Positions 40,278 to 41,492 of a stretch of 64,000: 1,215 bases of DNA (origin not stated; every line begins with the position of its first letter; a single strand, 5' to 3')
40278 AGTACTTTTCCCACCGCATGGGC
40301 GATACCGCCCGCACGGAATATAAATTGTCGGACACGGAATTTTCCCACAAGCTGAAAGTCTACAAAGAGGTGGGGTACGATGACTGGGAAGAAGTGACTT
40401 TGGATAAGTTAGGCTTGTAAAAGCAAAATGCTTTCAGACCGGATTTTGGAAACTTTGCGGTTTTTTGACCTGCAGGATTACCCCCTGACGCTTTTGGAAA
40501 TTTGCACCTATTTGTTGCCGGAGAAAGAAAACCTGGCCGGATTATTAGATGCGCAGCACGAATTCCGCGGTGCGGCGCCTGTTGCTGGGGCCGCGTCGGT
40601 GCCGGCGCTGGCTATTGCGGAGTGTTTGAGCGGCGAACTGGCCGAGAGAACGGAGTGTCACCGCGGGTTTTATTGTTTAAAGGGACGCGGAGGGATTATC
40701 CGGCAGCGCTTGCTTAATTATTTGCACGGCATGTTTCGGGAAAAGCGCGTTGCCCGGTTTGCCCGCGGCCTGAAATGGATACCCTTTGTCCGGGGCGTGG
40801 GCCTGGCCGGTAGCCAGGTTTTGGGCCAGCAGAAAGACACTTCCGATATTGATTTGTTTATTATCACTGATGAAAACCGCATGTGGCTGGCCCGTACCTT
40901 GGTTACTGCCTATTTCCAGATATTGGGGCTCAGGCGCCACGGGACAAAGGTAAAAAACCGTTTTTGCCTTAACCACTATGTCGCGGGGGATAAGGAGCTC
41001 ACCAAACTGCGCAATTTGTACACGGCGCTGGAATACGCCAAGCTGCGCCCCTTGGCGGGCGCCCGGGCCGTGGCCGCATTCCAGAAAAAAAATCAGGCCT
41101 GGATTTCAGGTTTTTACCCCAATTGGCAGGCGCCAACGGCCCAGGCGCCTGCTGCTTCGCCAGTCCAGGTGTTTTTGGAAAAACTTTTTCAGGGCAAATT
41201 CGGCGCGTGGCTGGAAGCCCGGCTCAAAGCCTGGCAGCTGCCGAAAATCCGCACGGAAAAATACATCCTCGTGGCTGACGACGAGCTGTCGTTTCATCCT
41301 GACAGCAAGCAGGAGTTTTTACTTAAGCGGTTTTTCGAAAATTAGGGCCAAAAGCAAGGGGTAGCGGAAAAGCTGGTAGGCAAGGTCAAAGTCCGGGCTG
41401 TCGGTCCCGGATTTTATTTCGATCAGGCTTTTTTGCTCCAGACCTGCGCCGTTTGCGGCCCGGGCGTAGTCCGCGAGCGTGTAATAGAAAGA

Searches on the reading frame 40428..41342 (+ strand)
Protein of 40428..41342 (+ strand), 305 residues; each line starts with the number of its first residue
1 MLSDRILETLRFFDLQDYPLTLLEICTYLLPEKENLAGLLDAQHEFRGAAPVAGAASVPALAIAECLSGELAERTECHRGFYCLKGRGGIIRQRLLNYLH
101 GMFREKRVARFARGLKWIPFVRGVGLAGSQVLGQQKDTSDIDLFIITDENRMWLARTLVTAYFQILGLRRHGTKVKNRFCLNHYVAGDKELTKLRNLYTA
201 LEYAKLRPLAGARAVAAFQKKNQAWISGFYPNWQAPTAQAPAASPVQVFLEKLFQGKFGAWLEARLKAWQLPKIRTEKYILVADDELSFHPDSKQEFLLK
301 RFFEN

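Call 92: search_protein_families(library=pfam, proteins=[window:40428-41342:+], max_evalue=0.001)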
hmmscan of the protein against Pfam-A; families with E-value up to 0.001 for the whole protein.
window:40428-41342:+ (305 aa): 2 families
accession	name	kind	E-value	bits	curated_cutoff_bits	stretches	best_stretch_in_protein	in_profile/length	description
PF01909.29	NTP_transf_2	-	0.00021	22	21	1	115-151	8-46/93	Nucleotidyltransferase domain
PF18765.7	Polbeta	-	0.00049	20.6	26.9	1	124-156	16-48/93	Polymerase beta, Nucleotidyltransferase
